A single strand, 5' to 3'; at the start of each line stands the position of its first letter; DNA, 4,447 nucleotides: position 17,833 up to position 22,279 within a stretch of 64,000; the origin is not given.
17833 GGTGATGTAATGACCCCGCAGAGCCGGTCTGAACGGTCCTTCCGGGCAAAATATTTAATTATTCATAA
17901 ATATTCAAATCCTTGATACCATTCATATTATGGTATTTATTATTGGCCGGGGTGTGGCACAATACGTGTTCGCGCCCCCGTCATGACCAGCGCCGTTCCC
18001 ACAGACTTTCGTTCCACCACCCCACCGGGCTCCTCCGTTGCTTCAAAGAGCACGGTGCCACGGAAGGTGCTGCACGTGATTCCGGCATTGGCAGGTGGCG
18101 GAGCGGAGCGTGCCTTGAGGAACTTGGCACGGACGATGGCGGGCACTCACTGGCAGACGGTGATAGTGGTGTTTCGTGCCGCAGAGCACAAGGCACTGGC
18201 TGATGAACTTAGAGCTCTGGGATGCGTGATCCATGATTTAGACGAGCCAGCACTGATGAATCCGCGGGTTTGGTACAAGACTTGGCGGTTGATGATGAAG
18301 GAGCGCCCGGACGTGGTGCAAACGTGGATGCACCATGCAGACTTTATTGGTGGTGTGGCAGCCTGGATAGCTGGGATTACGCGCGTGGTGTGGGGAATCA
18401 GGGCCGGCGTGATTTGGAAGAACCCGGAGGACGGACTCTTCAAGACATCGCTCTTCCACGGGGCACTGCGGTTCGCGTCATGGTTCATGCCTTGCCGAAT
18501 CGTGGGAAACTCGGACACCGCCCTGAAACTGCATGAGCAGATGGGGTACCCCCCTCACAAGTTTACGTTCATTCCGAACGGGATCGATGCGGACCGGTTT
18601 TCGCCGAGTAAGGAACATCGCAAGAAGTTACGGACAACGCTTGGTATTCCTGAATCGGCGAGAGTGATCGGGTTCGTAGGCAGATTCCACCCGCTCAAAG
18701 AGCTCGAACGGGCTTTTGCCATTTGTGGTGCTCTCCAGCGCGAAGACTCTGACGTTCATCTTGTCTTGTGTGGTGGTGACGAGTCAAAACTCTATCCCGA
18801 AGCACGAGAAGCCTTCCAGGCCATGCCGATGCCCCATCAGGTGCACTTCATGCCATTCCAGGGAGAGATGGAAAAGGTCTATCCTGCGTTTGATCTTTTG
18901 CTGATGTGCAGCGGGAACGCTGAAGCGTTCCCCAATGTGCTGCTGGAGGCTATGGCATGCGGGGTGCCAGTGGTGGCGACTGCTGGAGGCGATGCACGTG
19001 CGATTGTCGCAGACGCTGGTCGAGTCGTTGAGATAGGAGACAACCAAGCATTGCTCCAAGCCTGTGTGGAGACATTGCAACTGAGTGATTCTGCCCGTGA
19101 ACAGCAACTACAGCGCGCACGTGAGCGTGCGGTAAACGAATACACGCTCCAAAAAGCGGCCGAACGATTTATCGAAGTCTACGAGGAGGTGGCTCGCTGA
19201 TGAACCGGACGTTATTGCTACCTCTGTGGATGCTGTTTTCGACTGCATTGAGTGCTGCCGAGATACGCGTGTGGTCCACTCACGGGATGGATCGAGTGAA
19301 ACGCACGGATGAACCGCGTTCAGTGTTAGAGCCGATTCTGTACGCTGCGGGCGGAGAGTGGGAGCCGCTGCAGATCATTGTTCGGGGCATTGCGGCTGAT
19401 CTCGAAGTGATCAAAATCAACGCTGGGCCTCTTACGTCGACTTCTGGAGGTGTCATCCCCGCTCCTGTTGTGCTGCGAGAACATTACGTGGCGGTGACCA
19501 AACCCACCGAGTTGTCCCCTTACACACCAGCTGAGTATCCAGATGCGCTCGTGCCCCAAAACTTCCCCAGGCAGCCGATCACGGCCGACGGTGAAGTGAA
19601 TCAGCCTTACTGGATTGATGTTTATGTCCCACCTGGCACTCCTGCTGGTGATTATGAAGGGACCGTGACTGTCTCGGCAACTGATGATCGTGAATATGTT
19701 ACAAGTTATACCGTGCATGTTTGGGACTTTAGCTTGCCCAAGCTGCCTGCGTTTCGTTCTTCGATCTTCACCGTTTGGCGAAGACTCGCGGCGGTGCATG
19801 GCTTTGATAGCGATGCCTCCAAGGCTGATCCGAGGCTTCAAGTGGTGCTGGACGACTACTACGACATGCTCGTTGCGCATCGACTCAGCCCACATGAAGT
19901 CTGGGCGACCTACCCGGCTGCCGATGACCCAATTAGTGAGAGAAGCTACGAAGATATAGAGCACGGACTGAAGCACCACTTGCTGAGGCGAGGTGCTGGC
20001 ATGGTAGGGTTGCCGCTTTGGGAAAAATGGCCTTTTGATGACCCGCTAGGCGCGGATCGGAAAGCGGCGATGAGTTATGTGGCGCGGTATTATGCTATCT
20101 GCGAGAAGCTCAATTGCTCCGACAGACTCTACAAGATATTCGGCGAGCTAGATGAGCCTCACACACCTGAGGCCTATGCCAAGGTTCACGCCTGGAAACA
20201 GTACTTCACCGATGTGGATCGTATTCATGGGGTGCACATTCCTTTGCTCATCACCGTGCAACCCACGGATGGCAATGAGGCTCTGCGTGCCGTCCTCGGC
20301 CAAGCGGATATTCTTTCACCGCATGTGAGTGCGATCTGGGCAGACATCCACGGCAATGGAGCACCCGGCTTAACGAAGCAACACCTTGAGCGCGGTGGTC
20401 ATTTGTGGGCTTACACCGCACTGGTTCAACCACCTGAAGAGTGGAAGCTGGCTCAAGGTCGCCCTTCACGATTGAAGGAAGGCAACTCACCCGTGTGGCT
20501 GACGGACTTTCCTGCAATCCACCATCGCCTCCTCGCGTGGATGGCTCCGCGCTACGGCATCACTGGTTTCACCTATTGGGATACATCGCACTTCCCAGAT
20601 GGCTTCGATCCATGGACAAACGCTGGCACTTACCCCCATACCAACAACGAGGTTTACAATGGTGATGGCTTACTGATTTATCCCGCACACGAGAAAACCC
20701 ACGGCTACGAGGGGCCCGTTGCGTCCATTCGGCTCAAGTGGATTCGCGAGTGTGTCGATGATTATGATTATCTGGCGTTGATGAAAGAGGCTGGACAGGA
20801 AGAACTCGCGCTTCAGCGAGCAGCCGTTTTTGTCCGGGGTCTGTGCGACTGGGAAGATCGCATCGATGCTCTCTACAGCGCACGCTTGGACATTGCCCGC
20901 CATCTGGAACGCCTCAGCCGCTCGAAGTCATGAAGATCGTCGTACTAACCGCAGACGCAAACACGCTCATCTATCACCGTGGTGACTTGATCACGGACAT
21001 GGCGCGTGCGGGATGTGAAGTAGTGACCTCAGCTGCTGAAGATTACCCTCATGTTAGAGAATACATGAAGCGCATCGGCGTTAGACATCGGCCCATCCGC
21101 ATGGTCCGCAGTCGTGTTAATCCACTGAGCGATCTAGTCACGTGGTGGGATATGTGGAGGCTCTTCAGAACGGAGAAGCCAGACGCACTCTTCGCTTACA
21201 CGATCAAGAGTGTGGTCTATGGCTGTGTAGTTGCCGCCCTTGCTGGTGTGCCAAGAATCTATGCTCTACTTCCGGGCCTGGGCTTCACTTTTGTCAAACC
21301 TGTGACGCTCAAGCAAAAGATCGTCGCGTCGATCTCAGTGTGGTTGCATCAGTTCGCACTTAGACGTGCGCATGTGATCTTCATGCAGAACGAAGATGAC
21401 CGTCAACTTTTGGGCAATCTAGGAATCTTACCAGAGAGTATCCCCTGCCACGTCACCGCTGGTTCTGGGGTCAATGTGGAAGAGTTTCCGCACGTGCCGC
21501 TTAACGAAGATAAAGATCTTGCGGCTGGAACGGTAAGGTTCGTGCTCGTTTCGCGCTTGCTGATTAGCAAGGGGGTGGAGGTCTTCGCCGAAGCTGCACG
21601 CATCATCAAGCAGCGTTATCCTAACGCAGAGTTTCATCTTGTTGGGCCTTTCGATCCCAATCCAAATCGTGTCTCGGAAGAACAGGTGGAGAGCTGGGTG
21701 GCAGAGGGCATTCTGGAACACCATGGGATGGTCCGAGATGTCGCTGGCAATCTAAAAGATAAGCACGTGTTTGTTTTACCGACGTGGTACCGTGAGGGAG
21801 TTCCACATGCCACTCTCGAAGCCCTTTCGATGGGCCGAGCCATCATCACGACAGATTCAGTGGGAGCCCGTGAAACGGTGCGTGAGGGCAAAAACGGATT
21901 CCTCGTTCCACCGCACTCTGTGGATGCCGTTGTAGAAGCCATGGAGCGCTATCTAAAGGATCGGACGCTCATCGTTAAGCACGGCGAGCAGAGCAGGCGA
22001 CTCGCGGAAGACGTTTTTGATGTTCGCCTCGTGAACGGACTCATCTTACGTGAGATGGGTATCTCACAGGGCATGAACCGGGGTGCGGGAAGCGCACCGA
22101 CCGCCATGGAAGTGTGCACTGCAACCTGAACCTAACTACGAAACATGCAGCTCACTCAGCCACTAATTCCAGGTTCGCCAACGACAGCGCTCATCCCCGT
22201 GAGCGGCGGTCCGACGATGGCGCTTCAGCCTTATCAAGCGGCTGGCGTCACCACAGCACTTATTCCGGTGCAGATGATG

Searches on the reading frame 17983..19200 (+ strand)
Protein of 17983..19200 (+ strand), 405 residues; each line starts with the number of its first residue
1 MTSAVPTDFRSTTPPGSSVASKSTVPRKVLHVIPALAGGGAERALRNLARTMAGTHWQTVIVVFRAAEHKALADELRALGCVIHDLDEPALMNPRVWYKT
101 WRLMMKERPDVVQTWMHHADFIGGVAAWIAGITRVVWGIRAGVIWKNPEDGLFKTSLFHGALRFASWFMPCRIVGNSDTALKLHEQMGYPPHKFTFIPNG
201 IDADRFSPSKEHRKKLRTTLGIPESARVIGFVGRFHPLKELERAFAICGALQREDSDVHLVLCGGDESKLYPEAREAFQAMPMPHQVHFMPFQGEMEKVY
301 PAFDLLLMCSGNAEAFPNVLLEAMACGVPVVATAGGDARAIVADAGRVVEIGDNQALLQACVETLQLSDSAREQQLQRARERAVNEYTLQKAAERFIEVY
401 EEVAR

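Call 82: search_protein_families(library=pfam, proteins=[window:17983-19200:+], max_evalue=0.0001)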
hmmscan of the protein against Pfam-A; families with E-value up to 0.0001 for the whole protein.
window:17983-19200:+ (405 aa): 6 families
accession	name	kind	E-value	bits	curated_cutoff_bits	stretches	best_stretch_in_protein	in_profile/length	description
PF13692.12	Glyco_trans_1_4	-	1.7e-23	83.9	27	1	227-366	2-141/142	Glycosyl transferases group 1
PF00534.26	Glycos_transf_1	-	2.9e-23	82.7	26.4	1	213-381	2-171/172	Glycosyl transferases group 1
PF13439.12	Glyco_transf_4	-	9.7e-20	71.7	28.5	1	39-205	2-170/170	Glycosyltransferase Family 4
PF20706.3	GT4-conflict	-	9.9e-10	38.4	26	1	224-384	195-355/385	Family 4 Glycosyltransferase in conflict systems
PF13579.12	Glyco_trans_4_4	-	8.7e-09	36.3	29.7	1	39-200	1-158/158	Glycosyl transferase 4-like domain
PF13524.12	Glyco_trans_1_2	-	7.4e-07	29.7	25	1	294-397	38-143/144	Glycosyl transferase-like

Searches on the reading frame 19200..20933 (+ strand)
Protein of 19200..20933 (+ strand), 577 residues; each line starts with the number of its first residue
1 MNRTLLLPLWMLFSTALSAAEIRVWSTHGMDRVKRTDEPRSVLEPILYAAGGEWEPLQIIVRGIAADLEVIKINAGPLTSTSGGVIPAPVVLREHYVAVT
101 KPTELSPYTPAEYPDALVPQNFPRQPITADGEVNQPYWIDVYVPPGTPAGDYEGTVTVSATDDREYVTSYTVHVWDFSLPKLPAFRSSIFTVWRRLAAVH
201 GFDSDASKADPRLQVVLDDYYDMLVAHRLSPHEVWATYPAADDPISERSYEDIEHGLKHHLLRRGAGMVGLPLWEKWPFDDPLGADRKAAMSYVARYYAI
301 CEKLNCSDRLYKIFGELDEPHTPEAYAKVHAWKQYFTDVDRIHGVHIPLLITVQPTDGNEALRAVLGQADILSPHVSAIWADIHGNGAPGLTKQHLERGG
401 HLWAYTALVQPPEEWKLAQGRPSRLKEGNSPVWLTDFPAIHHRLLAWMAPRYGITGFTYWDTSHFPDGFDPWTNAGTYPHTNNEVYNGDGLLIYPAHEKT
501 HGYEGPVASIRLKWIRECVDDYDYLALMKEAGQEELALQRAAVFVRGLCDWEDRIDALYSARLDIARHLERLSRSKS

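Call 82: search_protein_families(library=pfam, proteins=[window:19200-20933:+], max_evalue=0.0001)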
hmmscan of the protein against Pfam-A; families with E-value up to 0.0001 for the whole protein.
window:19200-20933:+ (577 aa): 2 families
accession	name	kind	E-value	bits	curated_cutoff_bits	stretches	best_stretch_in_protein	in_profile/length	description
PF13320.12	GH123_cat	-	5.9e-08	32.9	23.1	1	434-527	240-323/324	Glycoside hydrolase 123, catalytic domain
PF22680.2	Glyco_hydro_123_N_2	-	3.7e-06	27.3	27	1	58-159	36-141/142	Glycoside hydrolase 123 N-terminal domain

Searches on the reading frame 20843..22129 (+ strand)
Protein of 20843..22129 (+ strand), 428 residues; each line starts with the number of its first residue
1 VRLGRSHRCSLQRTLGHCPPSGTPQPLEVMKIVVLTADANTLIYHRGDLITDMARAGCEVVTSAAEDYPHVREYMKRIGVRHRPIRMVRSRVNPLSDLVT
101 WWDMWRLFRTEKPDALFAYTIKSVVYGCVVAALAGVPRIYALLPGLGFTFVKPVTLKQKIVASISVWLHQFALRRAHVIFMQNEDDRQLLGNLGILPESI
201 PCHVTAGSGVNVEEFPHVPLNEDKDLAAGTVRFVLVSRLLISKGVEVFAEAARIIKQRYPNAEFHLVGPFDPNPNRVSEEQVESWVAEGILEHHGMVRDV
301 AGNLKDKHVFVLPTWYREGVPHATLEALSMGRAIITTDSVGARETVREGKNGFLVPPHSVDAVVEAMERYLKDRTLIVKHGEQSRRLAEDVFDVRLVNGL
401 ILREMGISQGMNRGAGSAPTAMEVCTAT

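Call 82: search_protein_families(library=pfam, proteins=[window:20843-22129:+], max_evalue=0.0001)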
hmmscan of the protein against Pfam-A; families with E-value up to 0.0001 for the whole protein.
window:20843-22129:+ (428 aa): 5 families
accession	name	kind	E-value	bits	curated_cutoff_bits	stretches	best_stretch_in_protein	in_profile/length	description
PF13692.12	Glyco_trans_1_4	-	2.6e-26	93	27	1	232-373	3-142/142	Glycosyl transferases group 1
PF00534.26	Glycos_transf_1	-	7.3e-24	84.7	26.4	1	232-384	17-169/172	Glycosyl transferases group 1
PF13579.12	Glyco_trans_4_4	-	2.9e-13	50.9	29.7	1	48-197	9-149/158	Glycosyl transferase 4-like domain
PF13477.12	Glyco_trans_4_2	-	8.2e-06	26.5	23.4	1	49-183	16-139/139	Glycosyl transferase 4-like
PF13439.12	Glyco_transf_4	-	9.5e-05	22.9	28.5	0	48-196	10-155/170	Glycosyltransferase Family 4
